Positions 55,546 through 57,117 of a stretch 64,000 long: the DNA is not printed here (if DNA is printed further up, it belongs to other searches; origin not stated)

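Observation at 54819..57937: Coupled di-iron oxygenase / divergent HMG-CoA-reductase-like / Delta9 desaturase operon with no isoprenoid context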

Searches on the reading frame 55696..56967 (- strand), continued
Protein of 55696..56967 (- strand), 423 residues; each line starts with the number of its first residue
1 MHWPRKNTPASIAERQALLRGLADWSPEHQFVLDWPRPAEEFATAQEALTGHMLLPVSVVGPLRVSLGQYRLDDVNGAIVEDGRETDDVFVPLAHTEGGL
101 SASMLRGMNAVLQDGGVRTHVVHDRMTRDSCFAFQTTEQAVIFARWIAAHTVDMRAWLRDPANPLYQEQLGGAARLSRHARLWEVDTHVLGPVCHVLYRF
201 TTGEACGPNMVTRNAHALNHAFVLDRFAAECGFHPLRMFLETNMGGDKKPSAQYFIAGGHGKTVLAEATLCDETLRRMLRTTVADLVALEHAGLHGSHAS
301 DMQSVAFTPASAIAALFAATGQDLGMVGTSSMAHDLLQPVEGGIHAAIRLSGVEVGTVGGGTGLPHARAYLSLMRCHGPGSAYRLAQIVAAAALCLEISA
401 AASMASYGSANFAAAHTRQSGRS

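Call 35: search_protein_families(library=pfam, proteins=[P0148, P0149, P0152, P0158, P0169, P0198, P0218, P0144, P0155, P0250], max_evalue=0.001)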
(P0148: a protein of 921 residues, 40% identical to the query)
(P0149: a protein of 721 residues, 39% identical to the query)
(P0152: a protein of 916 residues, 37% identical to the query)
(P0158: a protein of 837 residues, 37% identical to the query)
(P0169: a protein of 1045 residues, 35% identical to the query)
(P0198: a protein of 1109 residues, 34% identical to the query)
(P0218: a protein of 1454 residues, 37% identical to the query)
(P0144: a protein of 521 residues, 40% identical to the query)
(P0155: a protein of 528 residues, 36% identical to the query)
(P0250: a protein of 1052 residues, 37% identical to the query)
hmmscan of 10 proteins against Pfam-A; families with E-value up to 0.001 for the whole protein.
P0148 (921 aa): 3 families
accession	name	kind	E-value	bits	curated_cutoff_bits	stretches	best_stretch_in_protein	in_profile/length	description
PF00368.23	HMG-CoA_red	-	2.6e-106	356.2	27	1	148-520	2-368/368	Hydroxymethylglutaryl-coenzyme A reductase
PF01636.29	APH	-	5.2e-09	36.7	23.2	1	650-861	43-236/239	Phosphotransferase enzyme family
PF02958.26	EcKL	-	9.1e-05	22.4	22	1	669-860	83-287/294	Ecdysteroid kinase-like family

P0149 (721 aa): 1 family
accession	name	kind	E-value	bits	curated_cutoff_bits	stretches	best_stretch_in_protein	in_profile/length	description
PF00368.23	HMG-CoA_red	-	1e-101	341.1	27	1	31-402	2-368/368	Hydroxymethylglutaryl-coenzyme A reductase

P0152 (916 aa): 2 families
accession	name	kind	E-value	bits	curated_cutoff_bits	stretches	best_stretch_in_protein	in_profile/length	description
PF00368.23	HMG-CoA_red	-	3.9e-117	391.8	27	1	147-518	3-368/368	Hydroxymethylglutaryl-coenzyme A reductase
PF01636.29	APH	-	1.2e-07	32.1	23.2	1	659-842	54-222/239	Phosphotransferase enzyme family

P0158 (837 aa): 1 family
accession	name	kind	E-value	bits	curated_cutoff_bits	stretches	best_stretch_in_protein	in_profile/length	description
PF00368.23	HMG-CoA_red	-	4.8e-107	358.6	27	1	64-434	4-368/368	Hydroxymethylglutaryl-coenzyme A reductase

P0169 (1045 aa): 5 families
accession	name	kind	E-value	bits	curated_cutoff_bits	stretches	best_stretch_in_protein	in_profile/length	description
PF00368.23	HMG-CoA_red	-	2.3e-99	333.3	27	1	298-657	15-368/368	Hydroxymethylglutaryl-coenzyme A reductase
PF02223.23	Thymidylate_kin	-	1.8e-08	34.7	27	1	159-230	89-163/185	Thymidylate kinase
PF01636.29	APH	-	9.1e-07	29.3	23.2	1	853-959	113-214/239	Phosphotransferase enzyme family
PF13238.12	AAA_18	-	1e-05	26.5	29.4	0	4-49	1-38/128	AAA domain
PF13521.12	AAA_28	-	0.00089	19.9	27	0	4-119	2-99/164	AAA domain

P0198 (1109 aa): 3 families
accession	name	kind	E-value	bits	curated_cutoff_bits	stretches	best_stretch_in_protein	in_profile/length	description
PF00368.23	HMG-CoA_red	-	1.6e-108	363.4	27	1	368-737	3-367/368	Hydroxymethylglutaryl-coenzyme A reductase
PF11899.13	DUF3419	-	2e-34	119.8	28.2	1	8-347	10-384/385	Protein of unknown function (DUF3419)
PF01636.29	APH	-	6.4e-08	33.1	23.2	1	910-1031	91-210/239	Phosphotransferase enzyme family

P0218 (1454 aa): 7 families
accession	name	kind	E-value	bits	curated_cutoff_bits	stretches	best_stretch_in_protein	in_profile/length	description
PF00368.23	HMG-CoA_red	-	2.7e-106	356.2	27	1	681-1054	2-368/368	Hydroxymethylglutaryl-coenzyme A reductase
PF00501.34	AMP-binding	-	2.6e-69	234.3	29.9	1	1-373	22-384/384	AMP-binding enzyme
PF00550.31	PP-binding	-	4e-11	43.4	20.8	1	588-654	2-66/67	Phosphopantetheine attachment site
PF23024.1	AMP-dom_DIP2-like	-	2.2e-10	41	27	1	417-468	2-49/110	Disco-interacting protein 2-like, AMP domain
PF24919.1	Mug62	-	8.6e-09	35.7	27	1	424-546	31-149/164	Meiotically up-regulated gene 62 protein-like domain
PF02958.26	EcKL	-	5.8e-08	32.8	22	1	1186-1396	65-288/294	Ecdysteroid kinase-like family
PF01633.27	Choline_kinase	-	0.00016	21.6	29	1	1195-1370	53-205/300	Choline/ethanolamine kinase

P0144 (521 aa): 1 family
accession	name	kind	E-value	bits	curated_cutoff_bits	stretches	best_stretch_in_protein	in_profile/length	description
PF00368.23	HMG-CoA_red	-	1.9e-108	363.3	27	1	138-510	3-368/368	Hydroxymethylglutaryl-coenzyme A reductase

P0155 (528 aa): 1 family
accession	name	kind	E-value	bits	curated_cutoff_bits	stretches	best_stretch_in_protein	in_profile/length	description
PF00368.23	HMG-CoA_red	-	8.1e-116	387.5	27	1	144-517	2-368/368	Hydroxymethylglutaryl-coenzyme A reductase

P0250 (1052 aa): 3 families
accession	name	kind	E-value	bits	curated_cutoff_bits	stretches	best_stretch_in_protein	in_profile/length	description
PF00368.23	HMG-CoA_red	-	3.7e-141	470.8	27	1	656-1036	1-368/368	Hydroxymethylglutaryl-coenzyme A reductase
PF12349.14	Sterol-sensing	-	1.4e-16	61.1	22.3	1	230-373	3-142/153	Sterol-sensing domain of SREBP cleavage-activation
PF13323.11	HPIH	-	8.7e-09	35.9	24.2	1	3-106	6-113/155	N-terminal domain with HPIH motif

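Call 43: find_homologous_proteins(query=L001:5166-6098:-, max_evalue=1e-20)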
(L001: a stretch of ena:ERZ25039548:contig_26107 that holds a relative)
Query L001:5166-6098:- (310 aa): 616 proteins with E <= 1e-20 among 8000 candidates; the best 120 are listed.
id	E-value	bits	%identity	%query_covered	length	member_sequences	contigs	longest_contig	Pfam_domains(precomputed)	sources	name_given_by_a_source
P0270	4.6e-200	682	100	100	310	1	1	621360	PF00781.30,PF19279.5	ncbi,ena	-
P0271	1.3e-144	500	75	98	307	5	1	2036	PF00781.30,PF19279.5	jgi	jgi:diacylglycerol kinase (ATP)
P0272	2.4e-135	469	69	99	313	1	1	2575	PF00781.30,PF19279.5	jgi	jgi:YegS/Rv2252/BmrU family lipid kinase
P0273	2.0e-131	456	69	99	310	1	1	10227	PF00781.30,PF19279.5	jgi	jgi:diacylglycerol kinase (ATP)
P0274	1.2e-129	450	69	99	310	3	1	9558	PF01513.27,PF00781.30,PF19279.5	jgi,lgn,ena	-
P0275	1.3e-123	431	68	99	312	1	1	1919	PF00781.30,PF19279.5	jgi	jgi:YegS/Rv2252/BmrU family lipid kinase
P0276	1.1e-120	421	66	99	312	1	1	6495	PF00781.30,PF19279.5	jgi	jgi:YegS/Rv2252/BmrU family lipid kinase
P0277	6.3e-117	409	63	99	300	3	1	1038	PF00781.30,PF19279.5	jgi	-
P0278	8.1e-117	408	63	99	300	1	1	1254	PF01513.27,PF00781.30,PF19279.5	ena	-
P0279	5.3e-116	406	63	100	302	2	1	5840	PF00781.30,PF19279.5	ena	-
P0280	9.6e-115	401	63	98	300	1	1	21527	PF00781.30,PF19279.5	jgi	jgi:YegS/Rv2252/BmrU family lipid kinase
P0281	1.1e-114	401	62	99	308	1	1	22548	PF00781.30,PF19279.5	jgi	jgi:YegS/Rv2252/BmrU family lipid kinase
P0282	1.1e-114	401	63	100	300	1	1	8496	PF00781.30,PF19279.5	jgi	jgi:YegS/Rv2252/BmrU family lipid kinase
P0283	1.8e-114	401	63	99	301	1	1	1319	PF00781.30,PF19279.5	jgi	jgi:diacylglycerol kinase (ATP)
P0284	3.8e-114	400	61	100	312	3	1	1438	PF00781.30,PF19279.5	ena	-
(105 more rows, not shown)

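Call 50: find_encoding_contigs(protein=P0123, flank=6000, max_places=3)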
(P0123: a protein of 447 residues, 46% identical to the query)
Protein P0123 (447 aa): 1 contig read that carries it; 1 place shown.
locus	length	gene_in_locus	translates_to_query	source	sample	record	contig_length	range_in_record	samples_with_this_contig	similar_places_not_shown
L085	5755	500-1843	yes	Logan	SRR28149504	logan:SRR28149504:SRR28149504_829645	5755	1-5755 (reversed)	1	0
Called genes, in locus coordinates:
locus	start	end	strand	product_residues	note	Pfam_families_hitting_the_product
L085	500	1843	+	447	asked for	PF00368:HMG-CoA_red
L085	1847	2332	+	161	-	PF00027:cNMP_binding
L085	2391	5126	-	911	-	PF03176:MMPL, PF02460:Patched (weak), PF12349:Sterol-sensing, PF00873:ACR_tran, PF03176:MMPL, PF12349:Sterol-sensing (weak), PF00027:cNMP_binding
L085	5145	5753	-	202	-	?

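Call 51: find_encoding_contigs(protein=P0001, flank=3000, max_places=3)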
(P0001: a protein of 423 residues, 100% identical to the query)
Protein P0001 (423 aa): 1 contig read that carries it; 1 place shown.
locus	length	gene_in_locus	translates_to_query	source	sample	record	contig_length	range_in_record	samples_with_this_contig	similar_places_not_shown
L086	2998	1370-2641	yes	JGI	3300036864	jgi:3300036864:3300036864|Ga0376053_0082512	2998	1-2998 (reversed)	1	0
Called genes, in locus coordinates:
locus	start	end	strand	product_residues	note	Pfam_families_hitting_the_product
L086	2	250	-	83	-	?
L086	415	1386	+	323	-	PF11583:AurF (weak)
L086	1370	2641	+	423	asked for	PF00368:HMG-CoA_red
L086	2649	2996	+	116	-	?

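Call 57: find_encoding_contigs(protein=P0148, flank=7000, max_places=2)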
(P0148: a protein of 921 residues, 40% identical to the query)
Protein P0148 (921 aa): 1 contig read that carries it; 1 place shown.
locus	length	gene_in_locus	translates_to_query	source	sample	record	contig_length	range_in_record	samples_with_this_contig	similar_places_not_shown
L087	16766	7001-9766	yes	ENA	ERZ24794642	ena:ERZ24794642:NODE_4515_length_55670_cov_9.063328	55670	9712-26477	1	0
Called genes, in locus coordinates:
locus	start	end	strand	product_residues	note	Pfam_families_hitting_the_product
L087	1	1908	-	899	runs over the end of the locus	PF01326:PPDK_N, PF27448:Rph_4th, PF00391:PEP-utilizers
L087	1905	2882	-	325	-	-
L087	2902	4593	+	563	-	PF00501:AMP-binding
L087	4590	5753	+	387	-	PF11899:DUF3419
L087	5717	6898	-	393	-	PF03116:NQR2_RnfD_RnfE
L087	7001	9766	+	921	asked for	PF00368:HMG-CoA_red, PF01636:APH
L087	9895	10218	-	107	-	-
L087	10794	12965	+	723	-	PF06739:SBBP (faint)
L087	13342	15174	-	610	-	PF13522:GATase_6, PF13537:GATase_7, PF01380:SIS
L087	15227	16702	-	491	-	PF00483:NTP_transferase, PF01128:IspD, PF12804:NTP_transf_3, PF25084:LbH_EIF2B (weak), PF00132:Hexapep, PF14602:Hexapep_2 (faint), PF25087:GMPPB_C (weak), PF00132:Hexapep (weak)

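Call 58: find_encoding_contigs(protein=P0157, flank=7000, max_places=2)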
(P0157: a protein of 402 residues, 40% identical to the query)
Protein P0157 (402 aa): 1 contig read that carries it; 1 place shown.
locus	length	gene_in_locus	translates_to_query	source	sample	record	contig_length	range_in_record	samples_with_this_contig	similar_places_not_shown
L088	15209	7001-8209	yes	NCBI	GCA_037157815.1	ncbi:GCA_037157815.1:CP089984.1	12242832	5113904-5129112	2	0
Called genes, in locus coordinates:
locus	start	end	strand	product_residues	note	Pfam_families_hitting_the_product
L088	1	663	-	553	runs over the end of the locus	PF00501:AMP-binding, PF13193:AMP-binding_C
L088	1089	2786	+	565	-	PF02310:B12-binding, PF04055:Radical_SAM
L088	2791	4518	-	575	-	PF01094:ANF_receptor (faint), PF13458:Peripla_BP_6 (faint)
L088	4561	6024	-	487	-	PF00668:Condensation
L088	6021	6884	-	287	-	PF13622:4HBT_3, PF20789:4HBT_3C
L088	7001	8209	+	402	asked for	PF00368:HMG-CoA_red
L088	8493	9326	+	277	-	PF07719:TPR_2 (faint), PF13181:TPR_8 (faint), PF13432:TPR_16 (weak), PF00515:TPR_1 (weak), PF08308:PEGA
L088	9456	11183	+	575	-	PF13458:Peripla_BP_6, PF01094:ANF_receptor (faint)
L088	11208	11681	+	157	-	PF12098:DUF3574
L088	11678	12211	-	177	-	PF07291:MauE (weak), PF07681:DoxX (weak)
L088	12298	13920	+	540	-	PF00392:GntR, PF00155:Aminotran_1_2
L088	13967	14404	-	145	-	PF04828:GFA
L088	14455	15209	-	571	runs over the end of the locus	PF00069:Pkinase, PF07714:PK_Tyr_Ser-Thr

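Call 59: find_encoding_contigs(protein=P0218, flank=7000, max_places=2)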
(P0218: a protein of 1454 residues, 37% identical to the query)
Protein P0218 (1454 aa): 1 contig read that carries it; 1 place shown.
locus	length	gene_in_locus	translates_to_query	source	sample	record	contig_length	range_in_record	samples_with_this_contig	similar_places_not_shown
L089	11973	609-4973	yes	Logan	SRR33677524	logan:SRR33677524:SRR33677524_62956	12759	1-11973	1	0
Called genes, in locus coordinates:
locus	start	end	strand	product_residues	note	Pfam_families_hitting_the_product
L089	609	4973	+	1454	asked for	PF00501:AMP-binding, PF24919:Mug62, PF23024:AMP-dom_DIP2-like (faint), PF00550:PP-binding, PF00368:HMG-CoA_red, PF01636:APH, PF02958:EcKL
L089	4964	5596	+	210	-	PF01066:CDP-OH_P_transf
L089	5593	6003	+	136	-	-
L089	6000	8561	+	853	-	PF01326:PPDK_N, PF27448:Rph_4th, PF00391:PEP-utilizers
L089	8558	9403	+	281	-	PF01040:UbiA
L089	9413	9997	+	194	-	PF01864:CarS-like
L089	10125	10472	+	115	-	PF07238:PilZ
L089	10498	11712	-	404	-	PF17170:DUF5128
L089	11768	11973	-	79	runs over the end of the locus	-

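Call 66: search_protein_families(library=pfam, proteins=[L016:9278-10171:+, L055:7129-7947:-, L001:6105-7034:-, L002:10173-10844:-, L003:5296-5970:-, L063:10299-11288:+, L016:6431-7063:+, L054:9353-10522:+, L002:9323-10219:+, L002:10844-12364:-], max_evalue=0.001)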
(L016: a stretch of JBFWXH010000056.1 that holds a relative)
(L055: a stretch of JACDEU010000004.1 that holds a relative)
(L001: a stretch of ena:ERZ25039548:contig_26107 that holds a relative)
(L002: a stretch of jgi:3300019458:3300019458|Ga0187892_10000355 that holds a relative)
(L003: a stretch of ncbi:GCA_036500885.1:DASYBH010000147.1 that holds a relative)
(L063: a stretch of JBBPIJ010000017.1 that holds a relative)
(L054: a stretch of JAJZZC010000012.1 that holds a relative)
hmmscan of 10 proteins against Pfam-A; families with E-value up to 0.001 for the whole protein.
L016:9278-10171:+ (297 aa): 2 families
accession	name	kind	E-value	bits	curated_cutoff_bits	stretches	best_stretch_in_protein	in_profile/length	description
PF19279.4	YegS_C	-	2.9e-33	115.3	27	1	136-290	3-157/158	YegS C-terminal NAD kinase beta sandwich-like domain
PF00781.29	DAGK_cat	-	2.9e-27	95.2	23.6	1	6-127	2-125/125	Diacylglycerol kinase catalytic domain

L055:7129-7947:- (272 aa): 0 families

L001:6105-7034:- (309 aa): 1 family
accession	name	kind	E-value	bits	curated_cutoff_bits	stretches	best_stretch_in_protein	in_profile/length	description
PF00487.30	FA_desaturase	-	9.7e-38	130.8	29.7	1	58-286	6-251/253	Fatty acid desaturase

L002:10173-10844:- (223 aa): 1 family
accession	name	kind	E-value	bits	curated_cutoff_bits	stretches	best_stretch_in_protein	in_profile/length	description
PF01553.26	Acyltransferase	-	5e-27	94.7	23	1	20-142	2-131/132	Acyltransferase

L003:5296-5970:- (224 aa): 1 family
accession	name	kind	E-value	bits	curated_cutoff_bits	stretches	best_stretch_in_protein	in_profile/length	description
PF01553.26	Acyltransferase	-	1.1e-19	70.9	23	1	38-159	1-130/132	Acyltransferase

L063:10299-11288:+ (329 aa): 1 family
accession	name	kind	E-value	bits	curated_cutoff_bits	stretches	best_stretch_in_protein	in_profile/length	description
PF00487.30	FA_desaturase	-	1.3e-17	64.8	29.7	1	65-277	6-225/253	Fatty acid desaturase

L016:6431-7063:+ (210 aa): 1 family
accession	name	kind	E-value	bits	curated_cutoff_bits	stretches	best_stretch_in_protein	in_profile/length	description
PF01066.26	CDP-OH_P_transf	-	8.1e-34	117.7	22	1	7-160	1-147/152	CDP-alcohol phosphatidyltransferase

L054:9353-10522:+ (389 aa): 1 family
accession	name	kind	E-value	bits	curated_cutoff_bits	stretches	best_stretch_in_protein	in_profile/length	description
PF11583.14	AurF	-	8.2e-05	22.3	29.6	1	78-205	101-230/282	P-aminobenzoate N-oxygenase AurF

L002:9323-10219:+ (298 aa): 2 families
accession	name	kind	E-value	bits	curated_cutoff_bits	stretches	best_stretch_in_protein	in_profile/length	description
PF19279.4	YegS_C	-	9.8e-41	139.6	27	1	141-294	5-157/158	YegS C-terminal NAD kinase beta sandwich-like domain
PF00781.29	DAGK_cat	-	1.6e-27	96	23.6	1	2-130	1-125/125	Diacylglycerol kinase catalytic domain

L002:10844-12364:- (506 aa): 21 families
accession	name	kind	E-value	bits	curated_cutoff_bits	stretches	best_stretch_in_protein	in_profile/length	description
PF02224.24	Cytidylate_kin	-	1.5e-70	237.6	26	1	285-498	1-210/211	Cytidylate kinase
PF00005.33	ABC_tran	-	2e-35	122.8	25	1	22-171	1-137/137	ABC transporter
PF13304.12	AAA_21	-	1.3e-10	42.3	27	1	35-56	2-23/304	AAA domain, putative AbiEii toxin, Type IV TA system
PF13238.12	AAA_18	-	2.3e-09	38.2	29.4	1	285-434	1-107/128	AAA domain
PF13189.12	Cytidylate_kin2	-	7.8e-08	33.1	28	1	284-457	1-149/176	Cytidylate kinase-like family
PF13671.12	AAA_33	-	1.5e-07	32.2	27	0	284-328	1-45/143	AAA domain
PF02463.25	SMC_N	-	1.8e-07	31.3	40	0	34-53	26-45/220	RecF/RecN/SMC N terminal domain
PF13207.12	AAA_17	-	3.5e-07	31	27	1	289-324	2-37/136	AAA domain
PF00004.35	AAA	-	4e-07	31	21.2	0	289-313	5-29/131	ATPase family associated with various cellular activities (AAA)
PF13476.12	AAA_23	-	9.9e-07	30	27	1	24-53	12-40/201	AAA domain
PF13191.12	AAA_16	-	1.9e-06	28.9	32.6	0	277-351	19-105/167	AAA ATPase domain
PF13555.12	AAA_29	-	4.9e-06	26.6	27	0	26-53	16-43/61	P-loop containing region of AAA domain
PF01202.28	SKI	-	7.3e-06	26.6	22.1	0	291-317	1-27/159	Shikimate kinase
PF25199.1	nSTAND_NTPase5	-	1.5e-05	25.3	34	0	279-306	38-65/145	Novel STAND NTPase 5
PF13401.12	AAA_22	-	1.6e-05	25.6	27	0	284-307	7-33/130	AAA domain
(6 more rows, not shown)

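Call 79: search_protein_families(library=pfam, proteins=[L073:9337-9804:+, L057:9229-9699:+, L041:6848-7771:+, L041:8938-10713:+], max_evalue=0.01)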
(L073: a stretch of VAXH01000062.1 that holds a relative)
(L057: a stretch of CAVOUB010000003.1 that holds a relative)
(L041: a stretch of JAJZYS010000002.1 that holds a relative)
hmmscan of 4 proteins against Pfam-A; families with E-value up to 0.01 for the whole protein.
L073:9337-9804:+ (155 aa): 2 families
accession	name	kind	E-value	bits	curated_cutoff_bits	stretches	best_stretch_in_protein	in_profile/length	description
PF03061.28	4HBT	-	4.2e-08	33.8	20.6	1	48-120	2-77/79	Thioesterase superfamily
PF13279.12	4HBT_2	-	1.8e-05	25.6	25.5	1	74-132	46-106/122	Thioesterase-like superfamily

L057:9229-9699:+ (156 aa): 4 families
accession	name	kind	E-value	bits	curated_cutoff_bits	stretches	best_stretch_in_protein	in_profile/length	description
PF03061.28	4HBT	-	1e-10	42.2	20.6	1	47-118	2-76/79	Thioesterase superfamily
PF13279.12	4HBT_2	-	9.3e-05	23.3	25.5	1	70-130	43-105/122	Thioesterase-like superfamily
PF01575.25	MaoC_dehydratas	-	0.00044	20.3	27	1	45-105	49-108/123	MaoC like domain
PF13622.12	4HBT_3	-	0.0045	17.6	24.3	1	47-124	9-80/83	Acyl-CoA thioesterase N-terminal domain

L041:6848-7771:+ (307 aa): 13 families
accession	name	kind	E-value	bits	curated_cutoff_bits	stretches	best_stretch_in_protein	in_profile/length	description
PF01209.24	Ubie_methyltran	-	5.3e-72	242.4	20.1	1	76-303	4-231/233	ubiE/COQ5 methyltransferase family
PF13847.12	Methyltransf_31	-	3.4e-27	95.4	27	1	118-231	2-118/145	Methyltransferase domain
PF13649.12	Methyltransf_25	-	1.3e-26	93.5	27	1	124-219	2-97/97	Methyltransferase domain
PF08241.18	Methyltransf_11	-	9.4e-25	87.5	21.2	1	124-222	1-94/95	Methyltransferase domain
PF08242.18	Methyltransf_12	-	3.4e-17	63.4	30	1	124-221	1-98/98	Methyltransferase domain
PF13489.12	Methyltransf_23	-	5.5e-14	52.7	27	1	106-289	8-163/164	Methyltransferase domain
PF01135.25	PCMT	-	2.9e-09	37.5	20.3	1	111-201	65-155/210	Protein-L-isoaspartate(D-aspartate) O-methyltransferase (PCMT)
PF07021.18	MetW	-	7.2e-05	22.9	21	1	116-216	10-103/193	Methionine biosynthesis protein MetW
PF01728.25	FtsJ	-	8.8e-05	22.9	24.1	1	117-161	19-62/181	FtsJ-like methyltransferase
PF05175.20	MTS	-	0.00013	22.1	23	1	113-190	25-100/170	Methyltransferase small domain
PF02353.26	CMAS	-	0.00023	21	27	1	112-169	55-110/273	Mycolic acid cyclopropane synthetase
PF08704.16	GCD14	-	0.0032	17.6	26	1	114-169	35-90/247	tRNA methyltransferase complex GCD14 subunit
PF13679.12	Methyltransf_32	-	0.0084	16.5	27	0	118-165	24-74/143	Methyltransferase domain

L041:8938-10713:+ (591 aa): 0 families
